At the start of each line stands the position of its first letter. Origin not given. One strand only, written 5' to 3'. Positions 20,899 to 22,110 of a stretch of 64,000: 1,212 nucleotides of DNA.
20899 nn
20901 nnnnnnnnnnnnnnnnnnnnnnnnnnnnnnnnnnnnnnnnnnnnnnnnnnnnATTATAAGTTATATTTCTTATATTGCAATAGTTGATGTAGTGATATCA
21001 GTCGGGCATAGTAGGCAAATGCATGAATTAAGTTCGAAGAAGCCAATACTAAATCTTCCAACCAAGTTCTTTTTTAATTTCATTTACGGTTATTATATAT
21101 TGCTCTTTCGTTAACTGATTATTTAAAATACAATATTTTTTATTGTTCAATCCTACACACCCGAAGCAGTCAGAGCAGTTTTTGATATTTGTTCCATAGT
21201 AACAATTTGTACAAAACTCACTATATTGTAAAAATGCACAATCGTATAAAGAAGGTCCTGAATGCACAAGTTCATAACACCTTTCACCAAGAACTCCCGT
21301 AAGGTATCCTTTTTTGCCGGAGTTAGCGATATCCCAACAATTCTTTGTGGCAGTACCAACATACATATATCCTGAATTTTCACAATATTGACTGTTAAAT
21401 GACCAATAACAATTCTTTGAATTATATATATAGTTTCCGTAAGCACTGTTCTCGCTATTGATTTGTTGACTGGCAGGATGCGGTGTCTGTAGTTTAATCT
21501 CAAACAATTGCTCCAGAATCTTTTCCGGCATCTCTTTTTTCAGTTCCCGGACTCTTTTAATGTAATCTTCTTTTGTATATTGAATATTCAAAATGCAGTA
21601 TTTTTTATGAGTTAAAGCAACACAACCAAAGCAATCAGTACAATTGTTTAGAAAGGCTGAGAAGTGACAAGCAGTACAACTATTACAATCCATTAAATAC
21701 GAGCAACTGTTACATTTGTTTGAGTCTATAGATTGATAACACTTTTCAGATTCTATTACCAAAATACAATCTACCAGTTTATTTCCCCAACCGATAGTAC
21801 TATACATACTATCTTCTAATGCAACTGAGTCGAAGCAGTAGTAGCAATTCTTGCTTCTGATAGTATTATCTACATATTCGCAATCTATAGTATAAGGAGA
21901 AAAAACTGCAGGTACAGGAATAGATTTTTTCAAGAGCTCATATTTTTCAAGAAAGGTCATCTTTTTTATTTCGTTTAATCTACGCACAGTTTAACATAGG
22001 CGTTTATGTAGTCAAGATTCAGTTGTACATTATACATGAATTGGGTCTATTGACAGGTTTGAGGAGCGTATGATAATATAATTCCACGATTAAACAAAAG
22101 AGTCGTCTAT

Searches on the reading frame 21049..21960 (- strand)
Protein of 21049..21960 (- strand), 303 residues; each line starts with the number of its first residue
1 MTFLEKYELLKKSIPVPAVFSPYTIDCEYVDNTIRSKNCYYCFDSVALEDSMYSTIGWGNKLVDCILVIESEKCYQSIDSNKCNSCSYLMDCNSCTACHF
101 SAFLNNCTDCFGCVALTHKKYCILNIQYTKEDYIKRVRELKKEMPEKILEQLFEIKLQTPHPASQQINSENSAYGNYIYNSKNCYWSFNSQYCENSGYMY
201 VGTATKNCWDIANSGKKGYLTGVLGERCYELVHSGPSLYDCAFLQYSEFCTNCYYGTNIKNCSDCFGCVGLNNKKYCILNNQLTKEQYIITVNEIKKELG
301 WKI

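Call 3: search_protein_families(library=pfam, proteins=[window:21049-21960:-], max_evalue=1)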
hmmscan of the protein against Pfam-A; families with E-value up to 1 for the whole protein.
window:21049-21960:- (303 aa): 2 families
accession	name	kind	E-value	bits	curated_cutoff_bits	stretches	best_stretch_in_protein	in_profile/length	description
PF16494.10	Na_Ca_ex_C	-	0.061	14.2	25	1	120-155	60-95/137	C-terminal extension of sodium/calcium exchanger domain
PF10528.15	GLEYA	-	0.26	12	26.2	1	176-214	7-45/91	GLEYA domain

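Call 4: search_protein_families(library=ncbifam, proteins=[window:21049-21960:-], max_evalue=1)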
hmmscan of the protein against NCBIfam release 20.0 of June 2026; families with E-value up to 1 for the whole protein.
window:21049-21960:- (303 aa): 0 families

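Call 9: find_homologous_proteins(query=window:21049-21960:-)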
Query window:21049-21960:- (303 aa): 478 proteins with E <= 0.001 among 932 candidates; the best 120 are listed.
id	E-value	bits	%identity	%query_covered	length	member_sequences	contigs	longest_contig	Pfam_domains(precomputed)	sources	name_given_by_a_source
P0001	1.3e-207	706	100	100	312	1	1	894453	-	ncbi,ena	-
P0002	2.7e-154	531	76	100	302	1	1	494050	-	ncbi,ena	-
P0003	3.1e-150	518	73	100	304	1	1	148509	-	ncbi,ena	-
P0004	9.2e-133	460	68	100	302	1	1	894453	-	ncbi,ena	-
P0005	2.1e-128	446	68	100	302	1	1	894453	-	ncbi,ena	-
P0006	8.5e-127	441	66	100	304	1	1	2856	-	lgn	-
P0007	8.1e-126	438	65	100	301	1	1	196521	-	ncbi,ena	-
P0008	9.0e-126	437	66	99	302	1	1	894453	-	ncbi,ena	-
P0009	2.0e-124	433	65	100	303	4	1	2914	-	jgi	-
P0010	2.7e-124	433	65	100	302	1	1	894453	-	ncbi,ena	-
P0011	3.7e-123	429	65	100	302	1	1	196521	-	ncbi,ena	-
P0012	4.3e-123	429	63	100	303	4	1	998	-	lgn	-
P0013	2.7e-122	426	64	100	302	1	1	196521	-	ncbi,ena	-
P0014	6.0e-122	425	63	100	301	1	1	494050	-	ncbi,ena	-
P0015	8.1e-122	424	64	100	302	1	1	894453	-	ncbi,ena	-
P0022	1.1e-118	414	63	100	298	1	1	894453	-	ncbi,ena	-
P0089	1.3e-86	309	49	100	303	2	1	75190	-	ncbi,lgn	-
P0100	1.2e-78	283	48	100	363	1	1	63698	-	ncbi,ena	-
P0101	1.3e-78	283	48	100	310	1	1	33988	-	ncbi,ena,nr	ncbi:hypothetical protein GYA49_01385 [Candidatus Beckwithbacteria bacterium]|nr:hypothetical protei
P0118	1.5e-57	213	45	76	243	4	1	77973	-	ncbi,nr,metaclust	ncbi:hypothetical protein A2W24_00325 [Microgenomates group bacterium RBG_16_45_19]|nr:MAG: hypothet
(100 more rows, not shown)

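Call 12: search_solved_structures(query=A2, max_evalue=10, show_alignments=2)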
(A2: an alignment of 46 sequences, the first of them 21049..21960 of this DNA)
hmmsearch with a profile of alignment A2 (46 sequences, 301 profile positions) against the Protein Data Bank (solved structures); distinct sequences matched with E-value up to 10: 4.
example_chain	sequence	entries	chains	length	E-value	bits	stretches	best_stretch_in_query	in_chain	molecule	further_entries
3srt_A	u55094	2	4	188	0.13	14.9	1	130-196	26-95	Maltose O-acetyltransferase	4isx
6h3v_A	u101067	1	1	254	0.72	12.5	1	24-162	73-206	Envelopment polyprotein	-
2eqp_A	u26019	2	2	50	1.1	11.8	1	96-123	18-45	Tumor necrosis factor receptor superfamily member 12A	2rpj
2kmz_A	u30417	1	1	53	1.3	11.7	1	96-123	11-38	Tumor necrosis factor receptor superfamily member 12A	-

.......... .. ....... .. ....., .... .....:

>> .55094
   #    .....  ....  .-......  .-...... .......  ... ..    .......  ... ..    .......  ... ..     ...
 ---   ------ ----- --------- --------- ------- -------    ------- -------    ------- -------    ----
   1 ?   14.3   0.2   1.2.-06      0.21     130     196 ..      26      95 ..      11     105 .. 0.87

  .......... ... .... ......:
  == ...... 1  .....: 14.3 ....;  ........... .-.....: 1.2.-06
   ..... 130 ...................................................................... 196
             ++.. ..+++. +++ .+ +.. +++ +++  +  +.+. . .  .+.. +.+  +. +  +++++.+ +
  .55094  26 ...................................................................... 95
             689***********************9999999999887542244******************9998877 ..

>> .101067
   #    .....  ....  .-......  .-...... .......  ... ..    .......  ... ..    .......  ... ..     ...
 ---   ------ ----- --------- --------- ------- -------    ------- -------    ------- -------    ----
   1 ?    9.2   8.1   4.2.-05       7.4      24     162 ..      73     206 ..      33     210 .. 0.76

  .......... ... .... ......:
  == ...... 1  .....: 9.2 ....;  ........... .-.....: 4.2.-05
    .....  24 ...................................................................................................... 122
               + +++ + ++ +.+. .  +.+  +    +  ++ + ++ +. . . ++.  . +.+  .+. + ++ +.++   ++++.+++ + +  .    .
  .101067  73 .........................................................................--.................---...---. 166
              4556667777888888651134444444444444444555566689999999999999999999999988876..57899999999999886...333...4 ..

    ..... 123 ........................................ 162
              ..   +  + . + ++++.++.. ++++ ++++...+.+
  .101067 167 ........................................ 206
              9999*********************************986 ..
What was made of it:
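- There is a very weak sequence hit to maltose O-acetyltransferase (E 0.13; call 12).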

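Call 15: find_encoding_contigs(protein=P0001, flank=2000, max_places=3)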
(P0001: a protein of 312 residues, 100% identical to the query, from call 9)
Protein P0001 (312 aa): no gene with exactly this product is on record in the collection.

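Call 16: find_related_loci(query=A2, collection=genome_contigs, flank=6000)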
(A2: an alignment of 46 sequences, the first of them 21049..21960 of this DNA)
Query A2 (303 aa) in genome_contigs; peptide patterns used: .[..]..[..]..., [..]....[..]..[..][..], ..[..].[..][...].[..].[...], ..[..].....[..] (x = any residue, [..] = any of these).
595 stretches matched a pattern (row limit reached: there are more); 546 encode a relative of the query (tblastn E <= 1e-3); the best 80 are kept; 79 distinct loci.
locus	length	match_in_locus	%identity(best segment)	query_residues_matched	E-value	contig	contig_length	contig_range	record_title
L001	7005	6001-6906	55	1-303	2e-104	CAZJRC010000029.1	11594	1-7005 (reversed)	MAG TPA_asm: uncultured Gammaproteobacteria bacterium isolate binchicken_co251_951 genome assembly, contig: NODE_7818_le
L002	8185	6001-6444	63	1-302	2e-54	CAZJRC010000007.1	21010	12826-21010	MAG TPA_asm: uncultured Gammaproteobacteria bacterium isolate binchicken_co251_951 genome assembly, contig: NODE_3479_le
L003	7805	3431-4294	36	1-299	2e-48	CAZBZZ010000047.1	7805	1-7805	MAG TPA_asm: uncultured Candidatus Peribacteria bacterium isolate SRP077602_co5_130 genome assembly, contig: NODE_37380_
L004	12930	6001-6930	32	1-299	9e-48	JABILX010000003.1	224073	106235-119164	MAG: Candidatus Peregrinibacteria bacterium isolate SI054_bin82 k141_299657, whole genome shotgun sequence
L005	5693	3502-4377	34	3-299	2e-47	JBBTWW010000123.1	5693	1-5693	MAG: Patescibacteria group bacterium isolate H32-bin134_1 H32_bin134_1_000000000123, whole genome shotgun sequence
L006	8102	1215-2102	38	2-300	3e-47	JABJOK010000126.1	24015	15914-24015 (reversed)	MAG: Candidatus Peregrinibacteria bacterium isolate SI075_bin40 k141_1851665, whole genome shotgun sequence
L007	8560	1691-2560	35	3-299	7e-46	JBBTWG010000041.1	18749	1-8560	MAG: Patescibacteria group bacterium isolate H41-bin255_1 H41_bin255_1_000000000041, whole genome shotgun sequence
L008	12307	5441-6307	35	2-299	3e-45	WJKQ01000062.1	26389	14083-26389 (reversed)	MAG: Candidatus Peregrinibacteria bacterium isolate Bin_503 k141_2317943, whole genome shotgun sequence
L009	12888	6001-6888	36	2-299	5e-44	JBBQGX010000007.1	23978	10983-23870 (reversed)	MAG: Candidatus Paceibacteria bacterium isolate Co_metawrap_936 Cmw_936_k141_10295599_length_23978_cov_16.0000, whole ge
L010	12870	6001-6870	35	1-299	8e-44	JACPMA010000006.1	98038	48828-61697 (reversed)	MAG: Candidatus Peregrinibacteria bacterium isolate NC_groundwater_535_Ag_S-0.1um_45_10 S35_SO-1_scaffold_222363, whole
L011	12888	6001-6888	34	2-299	3e-43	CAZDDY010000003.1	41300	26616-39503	MAG TPA_asm: uncultured Candidatus Saccharibacteria bacterium isolate binchicken_co128_376 genome assembly, contig: NODE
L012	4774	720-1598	33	3-299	2e-43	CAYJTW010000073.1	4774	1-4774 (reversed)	MAG TPA_asm: uncultured Candidatus Peribacteria bacterium isolate ERP125453_co1_133 genome assembly, contig: NODE_24354_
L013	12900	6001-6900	32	2-299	3e-42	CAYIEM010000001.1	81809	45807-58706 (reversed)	MAG TPA_asm: uncultured Candidatus Saccharibacteria bacterium isolate ERP119705_co1_285 genome assembly, contig: NODE_17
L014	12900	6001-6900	34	1-299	4e-42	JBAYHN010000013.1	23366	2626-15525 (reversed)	MAG: Candidatus Gracilibacteria bacterium isolate SO_2016_GW1_150 scaffold03806_OW334_2016, whole genome shotgun sequenc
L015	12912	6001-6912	33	2-299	1e-41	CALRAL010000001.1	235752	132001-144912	MAG: Candidatus Nomurabacteria bacterium isolate Ike-150m-34 genome assembly, contig: Ike-150-c3, whole genome shotgun s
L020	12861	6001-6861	34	2-295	2e-41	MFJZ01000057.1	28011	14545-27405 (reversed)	MAG: Candidatus Gottesmanbacteria bacterium RIFCSPLOWO2_01_FULL_49_10 rifcsplowo2_01_scaffold_6096, whole genome shotgun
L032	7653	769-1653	37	2-295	7e-39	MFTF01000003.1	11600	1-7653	MAG: Candidatus Nomurabacteria bacterium RIFCSPHIGHO2_01_FULL_36_23 rifcsphigho2_01_scaffold_14256, whole genome shotgun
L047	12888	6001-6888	34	3-299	2e-37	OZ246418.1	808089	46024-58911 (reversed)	MAG: uncultured Candidatus Saccharibacteria bacterium isolate SRP292972_co1_37 genome assembly, chromosome: 1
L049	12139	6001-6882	30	2-299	6e-37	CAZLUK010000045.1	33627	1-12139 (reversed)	MAG TPA_asm: uncultured Candidatus Peribacteria bacterium isolate binchicken_co203_97 genome assembly, contig: k141_3258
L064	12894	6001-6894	33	3-302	3e-36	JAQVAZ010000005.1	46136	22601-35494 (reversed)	MAG: Candidatus Gracilibacteria bacterium isolate STD2_53 NODE_2650_length_46136_cov_5.060684_Sandtown_D2, whole genome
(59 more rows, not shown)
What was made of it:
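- The family seems near-universal in many CPR classes, unlike patchy defence genes (call 16).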

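Call 17: predict_structure(alignment_id=A2)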
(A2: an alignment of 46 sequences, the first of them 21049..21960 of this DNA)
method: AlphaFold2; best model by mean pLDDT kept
length: 303 residues; sequences in the alignment: 46
mean_pLDDT: 79.3   pTM: 0.70
mean pLDDT of the five models: 79.3, 74.1, 70.1, 69.0, 59.5
residues with pLDDT >= 90: 71; 70-90: 152; 50-70: 74; < 50: 6
segments of 3 or more residues with pLDDT < 50: none
pLDDT, mean of each block of 10 residues (from residue 1): 63 62 87 87 85 89 91 91 91 89 86 77 64 63 61 64 75 88 90 91 90 66 80 84 89 87 81 71 72 70 56
secondary structure, 60 per line:
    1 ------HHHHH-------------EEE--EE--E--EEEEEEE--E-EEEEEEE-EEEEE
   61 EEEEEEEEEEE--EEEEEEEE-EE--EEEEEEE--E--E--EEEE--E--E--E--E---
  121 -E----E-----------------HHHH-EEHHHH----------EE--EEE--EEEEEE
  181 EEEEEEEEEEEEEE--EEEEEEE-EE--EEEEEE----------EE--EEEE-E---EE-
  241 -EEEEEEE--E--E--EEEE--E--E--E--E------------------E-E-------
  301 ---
elements in order: H7-11 E25-27 E37-43 E48-54 E56-71 E74-81 E87-93 E102-105 H145-148 H152-155 E170-172 E175-194 E197-203 E209-214 E229-232 E242-248 E257-260

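Call 19: search_protein_representatives(alignment_id=A2)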
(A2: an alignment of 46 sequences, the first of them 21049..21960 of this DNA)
Query: 46 sequences, 301 profile positions. Proteins with E-value up to 0.001 (for the whole library): 3521; up to 1e-10: 2302; up to 1e-30: 1143. The best 150 are listed.
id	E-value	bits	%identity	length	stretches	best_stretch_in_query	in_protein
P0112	8.3e-123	426.0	-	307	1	1-300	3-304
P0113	2.7e-119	414.5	-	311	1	2-300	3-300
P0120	4.0e-103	361.4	-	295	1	1-300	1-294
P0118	1.5e-90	320.1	-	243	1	71-300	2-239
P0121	2.7e-89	316.0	-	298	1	1-300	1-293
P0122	7.8e-85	301.4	-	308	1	3-300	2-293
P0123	3.7e-83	295.9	-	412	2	3-294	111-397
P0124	5.0e-82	292.2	-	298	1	1-300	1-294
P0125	1.7e-78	280.5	-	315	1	1-300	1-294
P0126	1.7e-76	274.0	-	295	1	2-296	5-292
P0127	2.2e-76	273.6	-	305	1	1-292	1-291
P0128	1.1e-75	271.3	-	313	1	1-298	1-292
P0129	1.7e-75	270.7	-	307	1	2-298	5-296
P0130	3.3e-75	269.7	-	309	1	2-293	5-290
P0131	4.0e-75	269.5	-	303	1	2-297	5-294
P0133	1.3e-72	261.3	-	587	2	2-292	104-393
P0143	1.2e-67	244.9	-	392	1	2-295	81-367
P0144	1.5e-67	244.6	-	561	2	3-292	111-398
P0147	1.2e-65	238.4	-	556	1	3-295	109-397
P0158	5.6e-64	232.9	-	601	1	2-294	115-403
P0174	4.7e-62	226.6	-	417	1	2-297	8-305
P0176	8.2e-62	225.8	-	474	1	3-297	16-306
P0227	1.9e-57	211.4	-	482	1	3-290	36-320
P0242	1.2e-56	208.8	-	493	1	3-294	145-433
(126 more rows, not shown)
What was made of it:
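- On Unnamed Patescibacteria zinc-finger-flanked double-solenoid family (defined in this session): Long-form representatives match the whole 300-residue core at E 1e-55 to 1e-85 (call 19).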

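Call 20: search_protein_families(library=pfam, proteins=[P0133, P0144, P0147, P0158, P0123, P0143, P0176, P0242, P0174, P0227], max_evalue=0.01)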
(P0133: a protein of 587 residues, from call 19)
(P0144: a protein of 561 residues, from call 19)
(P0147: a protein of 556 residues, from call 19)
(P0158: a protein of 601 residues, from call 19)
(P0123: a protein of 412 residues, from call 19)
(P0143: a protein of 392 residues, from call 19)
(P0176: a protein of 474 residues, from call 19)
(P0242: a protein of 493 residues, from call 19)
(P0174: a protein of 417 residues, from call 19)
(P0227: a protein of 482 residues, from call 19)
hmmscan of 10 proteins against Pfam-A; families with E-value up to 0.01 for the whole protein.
P0133 (587 aa): 0 families

P0144 (561 aa): 0 families

P0147 (556 aa): 0 families

P0158 (601 aa): 1 family
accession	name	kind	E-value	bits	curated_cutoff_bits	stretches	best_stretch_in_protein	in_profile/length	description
PF13451.12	zf_Tbcl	-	4.5e-05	23.8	24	1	505-544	4-44/48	Probable treble clef domain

P0123 (412 aa): 2 families
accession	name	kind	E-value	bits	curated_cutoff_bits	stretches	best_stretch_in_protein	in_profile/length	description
PF13451.12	zf_Tbcl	-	2.8e-06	27.6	24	1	5-44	4-44/48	Probable treble clef domain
PF23477.1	zf_Tbcl_2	-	0.0015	18.6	27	1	51-81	1-30/37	Probable treble clef zinc finger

P0143 (392 aa): 0 families

P0176 (474 aa): 1 family
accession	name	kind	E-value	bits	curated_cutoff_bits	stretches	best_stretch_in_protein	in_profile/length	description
PF23477.1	zf_Tbcl_2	-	7.6e-05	22.8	27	1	440-472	4-36/37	Probable treble clef zinc finger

P0242 (493 aa): 0 families

P0174 (417 aa): 1 family
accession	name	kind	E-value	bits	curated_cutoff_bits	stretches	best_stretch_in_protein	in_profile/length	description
PF23477.1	zf_Tbcl_2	-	0.0072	16.4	27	1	380-415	1-36/37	Probable treble clef zinc finger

P0227 (482 aa): 1 family
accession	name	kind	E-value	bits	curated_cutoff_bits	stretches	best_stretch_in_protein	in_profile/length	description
PF23477.1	zf_Tbcl_2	-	0.00084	19.4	27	1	445-477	1-33/37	Probable treble clef zinc finger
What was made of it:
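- Relatives are fused to bona fide zinc-finger domains (call 20).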

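Call 22: fold_search(model_id=the predicted structure, library=pdb)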
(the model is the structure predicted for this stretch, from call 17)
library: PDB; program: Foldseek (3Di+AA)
matches with E <= 10: 335; with E <= 0.001: 1
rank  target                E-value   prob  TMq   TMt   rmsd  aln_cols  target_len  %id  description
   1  2xt2_B                8.7e-04  0.20  0.11  0.14  15.7       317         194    8  Structure of the pentapeptide repeat protein AlbG, a resistance factor for the topoisomerase poison albicidin. (released 2010-10-13)
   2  9beh_A                1.3e-03  0.15  0.12  0.08  16.9       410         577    8  Structure of GH110A in complex with galactose-6-sulfate (released 2025-08-27)
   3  3zpp                  1.5e-03  0.28  0.15  0.12  18.8       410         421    9  Structure of the Streptococcus pneumoniae surface protein and adhesin PfbA (released 2013-05-29)
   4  9k4a_A                2.4e-03  0.23  0.13  0.08  17.1       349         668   10  Cryo-EM structure of depolymerase S2-4 from Klebsiella phage K64-1 (released 2026-03-25)
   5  2pyg_A                2.5e-03  0.21  0.14  0.12  18.0       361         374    6  Azotobacter vinelandii Mannuronan C-5 epimerase AlgE4 A-module (released 2008-05-27)
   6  9bev_A                2.5e-03  0.12  0.11  0.08  17.4       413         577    7  Structure of GH110A in complex with a lambda-carrageenan oligosaccharide (released 2025-08-27)
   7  2xt4_A                2.5e-03  0.10  0.09  0.12  15.8       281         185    8  Structure of the pentapeptide repeat protein AlbG, a resistance factor for the topoisomerase poison albicidin. (released 2010-10-13)
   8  6fls_D                2.7e-03  0.12  0.09  0.11  15.6       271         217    7  Pentapeptide repeat family protein from Clostridium botulinum (released 2018-08-15)
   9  7jwf_A                3.4e-03  0.15  0.14  0.09  16.7       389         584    7  Crystal structure of PdGH110B D344N in complex with alpha-(1,3)-galactobiose (released 2020-11-04)
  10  4mr0_A                3.6e-03  0.21  0.14  0.11  18.4       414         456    6  Crystal structure of PfbA, a surface adhesin of Streptococcus pneumoniae (released 2014-02-05)
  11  4nk6                  3.6e-03  0.13  0.10  0.09  16.5       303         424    8  Crystal Structure of the periplasmic alginate epimerase AlgG (released 2014-01-15)
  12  2vfm                  4.4e-03  0.15  0.13  0.09  17.7       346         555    8  Low Temperature Structure of P22 Tailspike Protein Fragment (109-666) (released 2008-12-16)
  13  6kfn                  4.7e-03  0.13  0.12  0.12  19.5       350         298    8  Crystal structure of alginate lyase from Paenibacillus sp. str. FPU-7 (released 2019-10-30)
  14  6gvp_A                5.2e-03  0.18  0.14  0.09  16.1       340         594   10  TAILSPIKE PROTEIN MUTANT E372Q (DELTA N471/S472) OF E. COLI BACTERIOPHAGE HK620 IN COMPLEX WITH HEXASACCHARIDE (released 2018-07-11)
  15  8ja4                  5.2e-03  0.13  0.11  0.08  16.3       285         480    6  Structure of the alginate epimerase/lyase (released 2024-05-08)
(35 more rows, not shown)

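Call 29: search_protein_families(library=pfam, proteins=[L032:5530-7092:+, L049:487-1242:-], max_evalue=0.001)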
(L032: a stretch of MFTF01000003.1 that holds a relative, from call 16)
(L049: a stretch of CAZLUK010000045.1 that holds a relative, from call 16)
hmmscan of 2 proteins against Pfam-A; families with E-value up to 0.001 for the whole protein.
L032:5530-7092:+ (520 aa): 4 families
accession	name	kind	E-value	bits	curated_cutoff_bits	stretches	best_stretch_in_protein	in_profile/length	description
PF02534.20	T4SS-DNA_transf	-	8e-06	25.4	20.1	1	58-347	45-345/468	Type IV secretory system Conjugative DNA transfer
PF01935.23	DUF87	-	1.3e-05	25.9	23.2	1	57-277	23-208/220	Helicase HerA, central domain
PF10412.15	TrwB_AAD_bind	-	2.4e-05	23.9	20.5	1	57-347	15-287/387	Type IV secretion-system coupling protein DNA-binding domain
PF13401.12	AAA_22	-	4.8e-05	24.1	27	0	56-94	4-42/130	AAA domain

L049:487-1242:- (251 aa): 1 family
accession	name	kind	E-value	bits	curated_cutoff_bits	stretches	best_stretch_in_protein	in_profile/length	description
PF01978.25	TrmB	-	7.4e-06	26.2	25.6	1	5-72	1-67/68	Sugar-specific transcriptional regulator TrmB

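Call 34: find_encoding_contigs(protein=P0004, flank=10000, max_places=2)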
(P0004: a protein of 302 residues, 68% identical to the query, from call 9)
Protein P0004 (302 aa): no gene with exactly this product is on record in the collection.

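Call 35: find_encoding_contigs(protein=P0022, flank=10000, max_places=2)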
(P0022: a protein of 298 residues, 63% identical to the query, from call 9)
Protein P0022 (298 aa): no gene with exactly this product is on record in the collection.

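Call 36: list_cluster_members(proteins=[P0001, P0004, P0002, P0003, P0007, P0089, P0100])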
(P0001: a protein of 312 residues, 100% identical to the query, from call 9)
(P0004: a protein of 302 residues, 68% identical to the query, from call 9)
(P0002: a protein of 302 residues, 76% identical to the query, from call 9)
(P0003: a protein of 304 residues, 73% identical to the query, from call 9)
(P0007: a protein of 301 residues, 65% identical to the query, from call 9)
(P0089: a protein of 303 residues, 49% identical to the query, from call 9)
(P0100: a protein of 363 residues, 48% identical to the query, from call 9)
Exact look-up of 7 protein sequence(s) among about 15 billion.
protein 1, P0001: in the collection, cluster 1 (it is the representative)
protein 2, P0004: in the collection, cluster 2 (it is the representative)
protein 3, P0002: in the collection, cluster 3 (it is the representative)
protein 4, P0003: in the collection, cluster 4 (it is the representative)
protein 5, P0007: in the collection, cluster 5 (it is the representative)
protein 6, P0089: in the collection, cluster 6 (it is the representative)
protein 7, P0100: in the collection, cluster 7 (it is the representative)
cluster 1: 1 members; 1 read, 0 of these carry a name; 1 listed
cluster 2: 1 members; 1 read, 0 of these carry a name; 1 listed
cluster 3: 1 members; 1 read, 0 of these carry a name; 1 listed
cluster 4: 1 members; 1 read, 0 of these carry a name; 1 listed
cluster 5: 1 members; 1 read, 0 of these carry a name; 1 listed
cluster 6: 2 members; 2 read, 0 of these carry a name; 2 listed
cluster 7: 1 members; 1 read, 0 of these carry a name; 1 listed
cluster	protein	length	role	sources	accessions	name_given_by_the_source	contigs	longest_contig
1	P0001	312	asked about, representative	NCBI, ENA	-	-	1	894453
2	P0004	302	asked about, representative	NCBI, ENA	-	-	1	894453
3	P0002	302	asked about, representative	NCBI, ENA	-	-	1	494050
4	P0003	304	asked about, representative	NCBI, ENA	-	-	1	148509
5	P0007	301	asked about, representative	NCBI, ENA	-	-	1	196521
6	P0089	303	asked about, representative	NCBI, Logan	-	-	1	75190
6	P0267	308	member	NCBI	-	-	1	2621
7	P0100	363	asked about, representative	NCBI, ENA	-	-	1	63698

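Call 37: search_protein_families(library=padloc, proteins=[window:21049-21960:-, P0133, P0158], max_evalue=0.01)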
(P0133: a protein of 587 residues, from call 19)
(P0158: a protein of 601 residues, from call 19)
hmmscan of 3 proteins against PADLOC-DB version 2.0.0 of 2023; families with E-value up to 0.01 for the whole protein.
window:21049-21960:- (303 aa): 0 families

P0133 (587 aa): 0 families

P0158 (601 aa): 0 families
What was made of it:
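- Family and fold: no curated family matches (calls 3, 4, 12, 37).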

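Call 38: search_protein_families(library=phrogs, proteins=[window:21049-21960:-, P0133, P0158], max_evalue=0.01)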
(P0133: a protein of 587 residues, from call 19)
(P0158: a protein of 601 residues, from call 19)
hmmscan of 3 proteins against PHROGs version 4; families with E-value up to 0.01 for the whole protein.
window:21049-21960:- (303 aa): 2 families
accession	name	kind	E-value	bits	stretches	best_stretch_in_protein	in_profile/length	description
phrog_15341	-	unknown function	9.9e-05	22.9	1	26-131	35-133/276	-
phrog_11961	-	unknown function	0.00014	22.5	0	260-300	25-65/150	-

P0133 (587 aa): 0 families

P0158 (601 aa): 1 family
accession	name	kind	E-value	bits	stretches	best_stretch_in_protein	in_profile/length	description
phrog_15341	-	unknown function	0.0058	17.1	0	144-243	79-176/276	-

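Call 39: find_related_loci(query=A2, collection=viral_contigs, flank=5000)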
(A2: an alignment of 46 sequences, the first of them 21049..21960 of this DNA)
Query A2 (303 aa) in viral_contigs; peptide patterns used: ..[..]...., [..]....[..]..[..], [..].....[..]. (x = any residue, [..] = any of these).
65 stretches matched a pattern, but none encodes a relative of the query by tblastn (E <= 1e-3).

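Call 44: find_encoding_contigs(protein=P0002, flank=10000, max_places=2)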
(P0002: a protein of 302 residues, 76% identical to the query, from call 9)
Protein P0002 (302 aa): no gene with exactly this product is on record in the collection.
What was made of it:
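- On ATPase / zinc-finger / solenoid cassette: The cassette may lie elsewhere in the 894-kb genome; that genome could not be fetched (calls 15, 34, 35, 44).
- Tried and rejected: The exact-protein look-ups failed for P0001, P0004, P0022 and P0002 (calls 15, 34, 35, 44), and the cluster look-up gave no names (call 36).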
